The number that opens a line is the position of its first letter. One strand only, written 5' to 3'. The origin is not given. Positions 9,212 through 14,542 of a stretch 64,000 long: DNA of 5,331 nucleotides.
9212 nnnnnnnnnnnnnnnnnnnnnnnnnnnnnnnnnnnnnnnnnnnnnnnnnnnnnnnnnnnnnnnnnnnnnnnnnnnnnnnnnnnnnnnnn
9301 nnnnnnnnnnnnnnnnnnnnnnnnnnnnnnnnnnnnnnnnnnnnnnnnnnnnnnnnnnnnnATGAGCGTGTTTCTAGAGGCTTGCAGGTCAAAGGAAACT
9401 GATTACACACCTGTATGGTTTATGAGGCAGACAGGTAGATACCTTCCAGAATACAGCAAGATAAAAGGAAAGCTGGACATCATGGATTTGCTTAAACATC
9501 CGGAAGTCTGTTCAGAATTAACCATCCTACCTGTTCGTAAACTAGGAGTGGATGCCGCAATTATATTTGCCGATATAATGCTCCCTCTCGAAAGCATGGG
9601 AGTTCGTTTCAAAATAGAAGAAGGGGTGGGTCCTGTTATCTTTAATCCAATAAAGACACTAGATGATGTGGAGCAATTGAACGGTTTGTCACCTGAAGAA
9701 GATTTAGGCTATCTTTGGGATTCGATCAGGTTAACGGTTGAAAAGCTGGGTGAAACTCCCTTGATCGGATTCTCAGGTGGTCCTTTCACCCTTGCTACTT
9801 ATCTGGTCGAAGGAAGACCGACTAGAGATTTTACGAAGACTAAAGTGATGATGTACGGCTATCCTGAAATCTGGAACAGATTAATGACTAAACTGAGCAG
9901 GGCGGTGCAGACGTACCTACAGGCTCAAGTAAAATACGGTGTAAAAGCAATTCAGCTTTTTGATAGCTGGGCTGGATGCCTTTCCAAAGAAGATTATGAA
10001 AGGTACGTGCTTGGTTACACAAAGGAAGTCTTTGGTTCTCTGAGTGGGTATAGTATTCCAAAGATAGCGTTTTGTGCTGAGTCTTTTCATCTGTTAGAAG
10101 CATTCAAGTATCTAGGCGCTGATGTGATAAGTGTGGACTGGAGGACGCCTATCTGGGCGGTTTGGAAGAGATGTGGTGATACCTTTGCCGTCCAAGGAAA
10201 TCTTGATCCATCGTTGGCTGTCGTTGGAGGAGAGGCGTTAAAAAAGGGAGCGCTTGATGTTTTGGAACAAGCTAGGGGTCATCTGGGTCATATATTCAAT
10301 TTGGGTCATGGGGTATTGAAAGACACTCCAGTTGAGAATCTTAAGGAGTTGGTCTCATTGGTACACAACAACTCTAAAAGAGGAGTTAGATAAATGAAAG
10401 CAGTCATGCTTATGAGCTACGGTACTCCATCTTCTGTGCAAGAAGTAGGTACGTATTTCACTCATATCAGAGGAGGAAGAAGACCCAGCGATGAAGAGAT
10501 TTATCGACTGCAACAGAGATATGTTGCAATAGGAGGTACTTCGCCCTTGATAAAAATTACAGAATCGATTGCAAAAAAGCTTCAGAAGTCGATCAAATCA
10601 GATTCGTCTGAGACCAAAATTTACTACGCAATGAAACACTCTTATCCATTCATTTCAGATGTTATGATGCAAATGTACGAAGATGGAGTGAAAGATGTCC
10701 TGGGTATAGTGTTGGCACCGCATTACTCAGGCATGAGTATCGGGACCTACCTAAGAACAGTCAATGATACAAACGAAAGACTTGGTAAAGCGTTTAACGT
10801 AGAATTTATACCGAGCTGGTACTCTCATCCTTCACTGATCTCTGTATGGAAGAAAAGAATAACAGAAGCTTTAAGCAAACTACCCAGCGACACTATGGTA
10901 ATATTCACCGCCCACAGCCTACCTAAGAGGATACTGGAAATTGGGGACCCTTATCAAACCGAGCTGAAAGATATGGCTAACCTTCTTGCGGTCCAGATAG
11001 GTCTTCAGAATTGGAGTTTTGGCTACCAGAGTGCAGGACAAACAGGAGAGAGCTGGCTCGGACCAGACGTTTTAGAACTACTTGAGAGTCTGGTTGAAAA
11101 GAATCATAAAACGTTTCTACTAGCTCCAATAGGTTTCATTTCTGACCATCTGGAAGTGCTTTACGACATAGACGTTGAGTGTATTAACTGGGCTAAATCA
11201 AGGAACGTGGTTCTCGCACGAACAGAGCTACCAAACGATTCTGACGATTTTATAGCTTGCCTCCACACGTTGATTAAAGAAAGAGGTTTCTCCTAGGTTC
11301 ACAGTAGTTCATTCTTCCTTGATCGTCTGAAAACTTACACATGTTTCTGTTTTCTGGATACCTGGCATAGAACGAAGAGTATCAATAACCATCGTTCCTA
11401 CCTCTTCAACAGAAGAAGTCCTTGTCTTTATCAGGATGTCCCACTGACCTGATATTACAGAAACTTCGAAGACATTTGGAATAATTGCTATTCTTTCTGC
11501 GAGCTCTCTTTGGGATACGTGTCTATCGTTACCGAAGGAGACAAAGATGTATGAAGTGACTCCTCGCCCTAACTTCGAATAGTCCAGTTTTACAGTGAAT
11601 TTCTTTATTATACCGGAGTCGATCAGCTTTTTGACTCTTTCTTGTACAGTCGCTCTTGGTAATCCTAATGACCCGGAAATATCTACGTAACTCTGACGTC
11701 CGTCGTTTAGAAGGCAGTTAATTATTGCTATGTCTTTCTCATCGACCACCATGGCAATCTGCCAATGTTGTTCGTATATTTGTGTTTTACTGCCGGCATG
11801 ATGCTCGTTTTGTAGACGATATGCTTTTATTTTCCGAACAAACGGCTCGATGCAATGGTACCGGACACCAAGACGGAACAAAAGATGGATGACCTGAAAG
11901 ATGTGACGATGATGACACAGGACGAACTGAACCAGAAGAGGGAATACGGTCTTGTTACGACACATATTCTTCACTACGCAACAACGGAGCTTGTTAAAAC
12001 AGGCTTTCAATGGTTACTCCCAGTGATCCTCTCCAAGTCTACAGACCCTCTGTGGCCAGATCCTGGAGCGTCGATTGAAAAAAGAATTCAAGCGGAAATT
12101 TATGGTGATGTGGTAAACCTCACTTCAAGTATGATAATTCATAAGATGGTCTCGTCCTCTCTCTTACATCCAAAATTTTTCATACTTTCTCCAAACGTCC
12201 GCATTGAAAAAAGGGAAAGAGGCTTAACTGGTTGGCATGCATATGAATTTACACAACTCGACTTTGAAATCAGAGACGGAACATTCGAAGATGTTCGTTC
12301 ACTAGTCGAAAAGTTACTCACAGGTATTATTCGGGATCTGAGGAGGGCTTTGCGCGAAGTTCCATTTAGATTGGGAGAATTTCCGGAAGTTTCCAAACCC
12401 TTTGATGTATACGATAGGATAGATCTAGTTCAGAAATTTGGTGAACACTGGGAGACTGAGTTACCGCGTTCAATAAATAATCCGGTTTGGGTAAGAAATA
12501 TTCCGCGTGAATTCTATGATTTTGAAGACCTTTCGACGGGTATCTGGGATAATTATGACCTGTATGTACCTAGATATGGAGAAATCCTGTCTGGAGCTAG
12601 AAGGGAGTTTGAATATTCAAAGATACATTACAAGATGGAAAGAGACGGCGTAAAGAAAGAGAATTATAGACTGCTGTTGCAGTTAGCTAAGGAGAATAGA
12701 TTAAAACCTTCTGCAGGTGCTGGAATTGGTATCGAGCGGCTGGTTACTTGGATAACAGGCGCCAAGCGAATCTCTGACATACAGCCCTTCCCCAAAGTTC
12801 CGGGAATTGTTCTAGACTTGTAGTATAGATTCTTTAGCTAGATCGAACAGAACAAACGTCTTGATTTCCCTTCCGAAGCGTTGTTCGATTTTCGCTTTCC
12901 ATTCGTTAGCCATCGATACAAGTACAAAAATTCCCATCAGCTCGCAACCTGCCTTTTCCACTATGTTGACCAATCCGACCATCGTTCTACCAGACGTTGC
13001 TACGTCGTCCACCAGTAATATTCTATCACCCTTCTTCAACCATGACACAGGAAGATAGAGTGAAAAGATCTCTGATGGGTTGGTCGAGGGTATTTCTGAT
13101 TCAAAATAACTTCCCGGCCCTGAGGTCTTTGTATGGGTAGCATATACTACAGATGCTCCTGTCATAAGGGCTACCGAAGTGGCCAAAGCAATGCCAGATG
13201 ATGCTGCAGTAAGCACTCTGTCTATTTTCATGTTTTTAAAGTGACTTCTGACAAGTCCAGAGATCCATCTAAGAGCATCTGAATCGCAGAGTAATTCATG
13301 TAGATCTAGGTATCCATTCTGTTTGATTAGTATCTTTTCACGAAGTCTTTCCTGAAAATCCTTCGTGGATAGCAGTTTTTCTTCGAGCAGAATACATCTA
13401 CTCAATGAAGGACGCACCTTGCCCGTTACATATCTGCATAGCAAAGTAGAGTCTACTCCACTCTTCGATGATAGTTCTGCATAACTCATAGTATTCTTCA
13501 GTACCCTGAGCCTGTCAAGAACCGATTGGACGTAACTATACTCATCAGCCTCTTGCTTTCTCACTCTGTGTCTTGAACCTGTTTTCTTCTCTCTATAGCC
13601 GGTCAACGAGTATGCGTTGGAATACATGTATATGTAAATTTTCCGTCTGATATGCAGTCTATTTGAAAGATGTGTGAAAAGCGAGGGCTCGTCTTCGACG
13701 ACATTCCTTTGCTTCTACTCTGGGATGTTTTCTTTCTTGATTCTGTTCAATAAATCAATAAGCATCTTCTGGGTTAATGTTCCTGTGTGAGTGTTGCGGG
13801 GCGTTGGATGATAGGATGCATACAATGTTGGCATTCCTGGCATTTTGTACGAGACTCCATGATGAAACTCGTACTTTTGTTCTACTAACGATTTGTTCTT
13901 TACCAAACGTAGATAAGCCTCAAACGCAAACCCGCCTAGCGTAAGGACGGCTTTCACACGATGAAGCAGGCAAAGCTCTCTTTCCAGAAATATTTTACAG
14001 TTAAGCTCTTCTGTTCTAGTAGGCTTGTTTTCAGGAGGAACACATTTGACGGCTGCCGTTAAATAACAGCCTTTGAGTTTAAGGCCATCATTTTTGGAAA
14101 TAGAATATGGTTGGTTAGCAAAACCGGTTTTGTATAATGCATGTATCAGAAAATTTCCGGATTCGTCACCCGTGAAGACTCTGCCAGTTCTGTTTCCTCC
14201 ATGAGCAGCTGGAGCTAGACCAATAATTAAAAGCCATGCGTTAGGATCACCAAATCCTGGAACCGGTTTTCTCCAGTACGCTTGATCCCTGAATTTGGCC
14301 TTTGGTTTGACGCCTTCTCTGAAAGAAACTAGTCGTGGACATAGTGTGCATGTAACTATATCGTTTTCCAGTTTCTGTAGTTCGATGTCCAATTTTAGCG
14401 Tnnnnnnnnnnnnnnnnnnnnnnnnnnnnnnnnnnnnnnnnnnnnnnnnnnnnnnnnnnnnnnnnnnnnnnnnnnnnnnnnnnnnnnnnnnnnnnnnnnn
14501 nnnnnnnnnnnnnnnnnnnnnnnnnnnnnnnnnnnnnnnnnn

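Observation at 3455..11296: Eight-gene archaeal haem operon of the coproporphyrin-dependent type (hemA-C-D-B-hemQ-L-E-H) with no coproporphyrinogen oxidase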

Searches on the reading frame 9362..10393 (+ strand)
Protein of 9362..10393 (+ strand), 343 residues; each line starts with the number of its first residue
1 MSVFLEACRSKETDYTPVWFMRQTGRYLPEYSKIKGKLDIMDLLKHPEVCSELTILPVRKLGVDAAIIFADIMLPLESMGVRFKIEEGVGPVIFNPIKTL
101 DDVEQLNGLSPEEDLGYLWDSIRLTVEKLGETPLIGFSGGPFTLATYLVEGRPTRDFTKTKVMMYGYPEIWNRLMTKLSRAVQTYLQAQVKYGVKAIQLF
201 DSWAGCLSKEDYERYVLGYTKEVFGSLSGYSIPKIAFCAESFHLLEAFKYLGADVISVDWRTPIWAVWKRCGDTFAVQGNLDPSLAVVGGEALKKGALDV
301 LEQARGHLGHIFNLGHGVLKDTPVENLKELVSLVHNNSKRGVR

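Call 3: search_protein_families(library=pfam, proteins=[window:9362-10393:+])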
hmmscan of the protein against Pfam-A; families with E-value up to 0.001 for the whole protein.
window:9362-10393:+ (343 aa): 1 family
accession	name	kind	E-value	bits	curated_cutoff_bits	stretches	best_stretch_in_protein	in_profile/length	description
PF01208.23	URO-D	-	2.1e-113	379.3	23.9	1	4-336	6-345/346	Uroporphyrinogen decarboxylase (URO-D)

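Call 4: search_protein_families(library=ncbifam, proteins=[window:9362-10393:+])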
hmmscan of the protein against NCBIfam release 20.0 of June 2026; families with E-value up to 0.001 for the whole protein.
window:9362-10393:+ (343 aa): 5 families
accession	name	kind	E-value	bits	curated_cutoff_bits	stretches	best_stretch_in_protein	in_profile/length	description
TIGR01464.1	hemE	equivalog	1.8e-117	392.2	302.95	1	4-336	2-338/338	uroporphyrinogen decarboxylase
NF004889.0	PRK06252.1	subfamily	1.6e-21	76.6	244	1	7-337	13-336/340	methylcobalamin:coenzyme M methyltransferase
TIGR01463.1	mtaA_cmuA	subfamily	4.6e-21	75.4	235.4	1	44-333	46-334/340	MtaA/CmuA family methyltransferase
NF041608.1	methylcob_mtaseMtbA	equivalog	5.5e-17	61.9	600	1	62-335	65-335/339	methylcobamide:CoM methyltransferase MtbA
NF040654.1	MtaA_Meth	equivalog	1.2e-09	37.6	400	1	92-332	94-330/337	methylcobamide:CoM methyltransferase MtaA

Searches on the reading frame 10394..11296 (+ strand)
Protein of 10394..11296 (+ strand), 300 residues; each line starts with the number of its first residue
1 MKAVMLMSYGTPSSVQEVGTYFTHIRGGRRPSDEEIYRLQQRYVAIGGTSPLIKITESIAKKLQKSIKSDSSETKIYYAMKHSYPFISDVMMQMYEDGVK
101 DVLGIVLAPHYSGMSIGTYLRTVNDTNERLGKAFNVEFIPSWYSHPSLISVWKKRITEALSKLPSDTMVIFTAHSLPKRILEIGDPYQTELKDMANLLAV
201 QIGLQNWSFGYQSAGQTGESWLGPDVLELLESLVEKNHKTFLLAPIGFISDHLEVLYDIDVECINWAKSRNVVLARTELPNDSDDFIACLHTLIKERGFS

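Call 3: search_protein_families(library=pfam, proteins=[window:10394-11296:+])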
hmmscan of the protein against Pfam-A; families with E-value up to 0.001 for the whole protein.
window:10394-11296:+ (300 aa): 1 family
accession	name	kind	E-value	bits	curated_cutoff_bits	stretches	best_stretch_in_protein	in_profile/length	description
PF00762.24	Ferrochelatase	-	1.1e-78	264.9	27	1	2-297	2-316/317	Ferrochelatase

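Call 4: search_protein_families(library=ncbifam, proteins=[window:10394-11296:+])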
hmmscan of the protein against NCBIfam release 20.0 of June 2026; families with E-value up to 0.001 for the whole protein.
window:10394-11296:+ (300 aa): 3 families
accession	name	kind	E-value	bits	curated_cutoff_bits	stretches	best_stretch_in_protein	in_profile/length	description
NF009095.0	PRK12435.1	subfamily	3.3e-90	302.3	455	1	4-296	7-305/311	ferrochelatase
TIGR00109.1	hemH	equivalog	2.7e-68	230.8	124.6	1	3-296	7-319/322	ferrochelatase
NF000689.1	PRK00035.2-1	equivalog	1.2e-54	185.4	408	1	2-297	3-310/311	ferrochelatase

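Call 10: find_encoding_contigs(protein=window:10394-11296:+, flank=10000, max_places=6)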
Protein window:10394-11296:+ (300 aa): no gene with exactly this product is on record in the collection.

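Call 60: search_solved_structures(query=window:10394-11296:+, show_alignments=2, max_evalue=1e-10)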
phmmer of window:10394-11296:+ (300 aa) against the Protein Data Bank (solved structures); distinct sequences matched with E-value up to 1e-10: 38.
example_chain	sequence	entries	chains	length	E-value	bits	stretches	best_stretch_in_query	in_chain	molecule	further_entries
1doz_A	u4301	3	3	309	9.8e-72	244.8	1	4-295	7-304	FERROCHELATASE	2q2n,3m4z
1ak1_A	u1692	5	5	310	9.9e-72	244.8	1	4-295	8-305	FERROCHELATASE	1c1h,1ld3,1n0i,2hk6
1c9e_A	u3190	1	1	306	1e-71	244.7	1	4-295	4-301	PROTOHEME FERROLYASE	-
2c8j_A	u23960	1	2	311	1.8e-71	243.9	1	4-295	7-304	FERROCHELATASE 1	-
2ac2_A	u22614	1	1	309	3.5e-71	243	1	4-295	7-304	Ferrochelatase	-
2h1v_A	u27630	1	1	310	6.8e-71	242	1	4-295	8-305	Ferrochelatase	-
8ofl_A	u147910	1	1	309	1.1e-70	241.4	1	4-297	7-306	Coproporphyrin III ferrochelatase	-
8omm_A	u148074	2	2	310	1.1e-70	241.4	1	4-297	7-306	Coproporphyrin III ferrochelatase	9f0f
6sv3_A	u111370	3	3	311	1.1e-70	241.4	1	4-297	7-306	Ferrochelatase | Coproporphyrin III ferrochelatase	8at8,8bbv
6rwv_A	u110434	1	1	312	1.1e-70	241.3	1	4-297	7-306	Ferrochelatase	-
3goq_A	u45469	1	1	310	1.3e-70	241.1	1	4-295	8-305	Ferrochelatase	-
9kta_A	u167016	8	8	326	2e-70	240.5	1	4-295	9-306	Coproporphyrin III ferrochelatase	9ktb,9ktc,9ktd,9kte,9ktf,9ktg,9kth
2q3j_A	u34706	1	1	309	2.4e-70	240.2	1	4-295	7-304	Ferrochelatase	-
2h1w_A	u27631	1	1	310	2.4e-70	240.2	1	4-295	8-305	Ferrochelatase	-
2ac4_A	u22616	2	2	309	3.3e-70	239.8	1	4-295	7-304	Ferrochelatase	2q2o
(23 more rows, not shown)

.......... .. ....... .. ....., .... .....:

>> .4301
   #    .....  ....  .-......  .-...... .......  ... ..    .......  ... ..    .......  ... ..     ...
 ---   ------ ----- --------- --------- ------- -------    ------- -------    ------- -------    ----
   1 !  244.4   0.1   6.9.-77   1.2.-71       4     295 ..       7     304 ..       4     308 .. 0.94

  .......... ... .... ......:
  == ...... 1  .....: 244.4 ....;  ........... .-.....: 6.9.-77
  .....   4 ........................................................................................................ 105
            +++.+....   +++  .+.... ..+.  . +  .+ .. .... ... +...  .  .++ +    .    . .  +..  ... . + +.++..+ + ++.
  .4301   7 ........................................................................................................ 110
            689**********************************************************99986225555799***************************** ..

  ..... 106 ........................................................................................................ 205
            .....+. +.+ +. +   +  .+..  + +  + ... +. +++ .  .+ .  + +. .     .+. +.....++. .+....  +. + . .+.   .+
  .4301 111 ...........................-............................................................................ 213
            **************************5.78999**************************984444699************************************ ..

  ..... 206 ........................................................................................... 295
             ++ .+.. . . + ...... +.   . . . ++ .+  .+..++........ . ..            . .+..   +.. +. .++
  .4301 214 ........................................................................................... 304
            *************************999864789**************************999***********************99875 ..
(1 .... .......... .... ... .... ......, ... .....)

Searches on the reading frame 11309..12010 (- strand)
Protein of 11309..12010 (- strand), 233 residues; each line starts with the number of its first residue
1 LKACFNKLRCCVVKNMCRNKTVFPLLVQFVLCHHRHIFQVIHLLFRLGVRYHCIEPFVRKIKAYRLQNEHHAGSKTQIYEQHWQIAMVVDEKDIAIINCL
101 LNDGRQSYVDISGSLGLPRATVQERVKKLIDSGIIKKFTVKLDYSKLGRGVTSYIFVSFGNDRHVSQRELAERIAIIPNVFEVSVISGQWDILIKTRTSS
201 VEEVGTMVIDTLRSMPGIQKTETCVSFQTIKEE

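Call 20: search_protein_families(library=pfam, proteins=[window:11309-12010:-])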
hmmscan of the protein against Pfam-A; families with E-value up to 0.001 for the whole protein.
window:11309-12010:- (233 aa): 5 families
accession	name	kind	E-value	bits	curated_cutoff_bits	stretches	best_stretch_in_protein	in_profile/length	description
PF13412.12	HTH_24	-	4.8e-16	58.5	21.9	1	90-136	2-48/48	Winged helix-turn-helix DNA-binding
PF01037.27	AsnC_trans_reg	-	5e-13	49.2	25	1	163-229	8-73/73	Lrp/AsnC ligand binding domain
PF13404.12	HTH_AsnC-type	-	9.8e-13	48.1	27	1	90-129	2-41/42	AsnC-type helix-turn-helix domain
PF01978.25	TrmB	-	0.00019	21.7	25.6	1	99-138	16-55/68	Sugar-specific transcriptional regulator TrmB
PF22482.2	AsnC_trans_reg_3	-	0.00095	19.7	24.4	0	169-232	26-88/95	PF0864 C-terminal dimeric alpha+beta barrel domain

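Call 25: search_protein_families(library=ncbifam, proteins=[window:11309-12010:-], max_evalue=0.01)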
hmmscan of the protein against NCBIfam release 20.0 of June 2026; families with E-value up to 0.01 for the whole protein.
window:11309-12010:- (233 aa): 12 families
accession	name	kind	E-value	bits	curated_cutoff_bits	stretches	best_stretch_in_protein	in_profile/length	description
NF040947.1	trans_reg_LysM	equivalog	6.2e-26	90.8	180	1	89-226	1-132/136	HTH-type transcriptional regulator LysM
NF008384.0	PRK11179.1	equivalog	1.3e-18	67.3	227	1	87-229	5-145/153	transcriptional regulator AsnC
NF053758.1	ChrTpTrnRegChrS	equivalog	4.3e-17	62.3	250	1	86-228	9-148/158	chromate efflux transcriptional regulator ChrS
NF008370.0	PRK11169.1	equivalog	1.2e-16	60.8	233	1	87-232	10-155/164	leucine-responsive transcriptional regulator Lrp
NF041396.1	TranRegLrp_Halo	equivalog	8.9e-16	58.1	190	1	87-232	1-142/149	HTH-type transcriptional regulator Lrp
NF040820.1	trans_reg_LrpA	equivalog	3.3e-13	49.7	250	1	89-224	2-134/141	HTH-type transcriptional regulator LrpA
NF041395.1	TranRegLrpA1_Halo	equivalog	2.5e-08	34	250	1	94-225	8-136/142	HTH-type transcriptional regulator LrpA1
NF053606.1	Sta1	subfamily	1.1e-06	28.6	80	1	89-154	18-81/100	Sta1 family transcriptional regulator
NF040939.2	trans_reg_lrs14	equivalog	4.6e-06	26.6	90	1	86-154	16-83/103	Lrs14 family HTH-type transcriptional regulator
TIGR01884.1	cas_HTH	subfamily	0.00033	20.1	60.2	1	88-139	139-190/202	CRISPR-associated CARF protein Csa3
NF040707.3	Siroheme_Dcarb_AhbB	equivalog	0.00082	19.1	125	1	101-156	9-64/146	siroheme decarboxylase subunit beta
NF008273.0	PRK11050.1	equivalog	0.0098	15.6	153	0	92-137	40-86/156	manganese-binding transcriptional regulator MntR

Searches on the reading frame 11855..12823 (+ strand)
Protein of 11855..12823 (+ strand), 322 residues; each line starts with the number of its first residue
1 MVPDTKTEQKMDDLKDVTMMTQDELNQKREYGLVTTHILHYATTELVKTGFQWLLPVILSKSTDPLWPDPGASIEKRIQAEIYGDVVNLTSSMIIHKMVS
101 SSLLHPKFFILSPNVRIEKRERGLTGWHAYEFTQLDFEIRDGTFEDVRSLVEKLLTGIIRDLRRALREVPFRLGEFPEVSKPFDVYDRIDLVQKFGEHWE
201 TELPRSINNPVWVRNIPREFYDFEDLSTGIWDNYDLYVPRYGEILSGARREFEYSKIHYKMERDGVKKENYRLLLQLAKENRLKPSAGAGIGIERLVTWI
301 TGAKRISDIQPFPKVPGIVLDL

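Call 20: search_protein_families(library=pfam, proteins=[window:11855-12823:+])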
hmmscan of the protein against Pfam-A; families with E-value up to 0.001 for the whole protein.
window:11855-12823:+ (322 aa): 1 family
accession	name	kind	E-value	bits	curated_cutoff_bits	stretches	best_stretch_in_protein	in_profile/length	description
PF00152.25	tRNA-synt_2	-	2.8e-26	92.8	25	1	84-315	70-307/308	tRNA synthetases class II (D, K and N)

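Call 25: search_protein_families(library=ncbifam, proteins=[window:11855-12823:+], max_evalue=0.01)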
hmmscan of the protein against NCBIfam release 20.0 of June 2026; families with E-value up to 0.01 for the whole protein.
window:11855-12823:+ (322 aa): 14 families
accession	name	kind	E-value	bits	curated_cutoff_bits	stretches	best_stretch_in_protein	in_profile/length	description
NF005054.0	PRK06462.1-4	equivalog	1.7e-111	372.3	309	1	13-319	4-315/318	asparagine synthetase A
NF005052.0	PRK06462.1-1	equivalog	1.9e-45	155.4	368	1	36-319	53-350/353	asparagine synthetase A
NF003037.0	PRK03932.1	equivalog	3.7e-23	82.2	414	1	198-316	325-446/451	asparagine--tRNA ligase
TIGR00457.1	asnS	equivalog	4.2e-22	78.6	342.6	1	206-317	338-451/455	asparagine--tRNA ligase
NF003483.0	PRK05159.1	equivalog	1e-12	47.7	353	1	124-314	219-431/438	aspartate--tRNA(Asn) ligase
TIGR00458.1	aspS_nondisc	equivalog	1.2e-10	41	368.4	1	107-314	201-421/428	aspartate--tRNA(Asn) ligase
TIGR00499.1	lysS_bact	equivalog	2.2e-07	29.9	427.6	1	283-315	460-492/496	lysine--tRNA ligase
NF001756.1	PRK00484.1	subfamily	3.3e-07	29.3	468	1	282-315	452-485/488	lysine--tRNA ligase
NF005055.0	PRK06462.1-5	equivalog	3.4e-07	29.7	389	1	206-314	226-333/341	asparagine synthetase A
TIGR00459.1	aspS_bact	equivalog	5.8e-07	28.2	373.85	1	131-183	229-281/586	aspartate--tRNA ligase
NF001750.0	PRK00476.1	equivalog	1.6e-06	26.8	443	0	280-314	525-559/590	aspartate--tRNA ligase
NF005053.0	PRK06462.1-3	equivalog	4.2e-05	23.2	322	1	205-313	156-265/274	asparagine synthetase A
TIGR00462.1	genX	equivalog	0.00021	20.8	286.9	0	277-312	269-304/304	EF-P lysine aminoacylase EpmA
NF009101.0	PRK12445.1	subfamily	0.0037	15.9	1026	0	278-314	464-500/505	lysine--tRNA ligase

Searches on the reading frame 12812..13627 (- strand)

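Call 20: search_protein_families(library=pfam, proteins=[window:12812-13627:-])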
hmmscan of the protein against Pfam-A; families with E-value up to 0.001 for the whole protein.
window:12812-13627:- (271 aa): 2 families
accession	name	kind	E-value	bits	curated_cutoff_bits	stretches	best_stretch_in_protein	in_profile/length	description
PF00156.33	Pribosyltran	-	8.3e-13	48.4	26.3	1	120-247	17-134/158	Phosphoribosyl transferase domain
PF15609.12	PRTase_2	-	0.00019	21.5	28.8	1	137-259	55-183/188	Phosphoribosyl transferase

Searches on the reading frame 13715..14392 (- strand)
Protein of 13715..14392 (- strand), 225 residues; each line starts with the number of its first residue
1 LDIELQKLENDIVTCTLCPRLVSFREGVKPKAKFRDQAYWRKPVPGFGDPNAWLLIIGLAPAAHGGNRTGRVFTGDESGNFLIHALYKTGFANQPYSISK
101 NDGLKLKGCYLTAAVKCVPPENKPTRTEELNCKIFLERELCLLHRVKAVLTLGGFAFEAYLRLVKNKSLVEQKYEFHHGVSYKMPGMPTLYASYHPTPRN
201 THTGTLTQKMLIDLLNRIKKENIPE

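Call 20: search_protein_families(library=pfam, proteins=[window:13715-14392:-])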
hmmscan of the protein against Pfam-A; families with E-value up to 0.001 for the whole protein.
window:13715-14392:- (225 aa): 1 family
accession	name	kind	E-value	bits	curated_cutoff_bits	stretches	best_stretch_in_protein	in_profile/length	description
PF03167.25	UDG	-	7.8e-26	91.3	24.3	1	45-217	1-139/141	Uracil DNA glycosylase superfamily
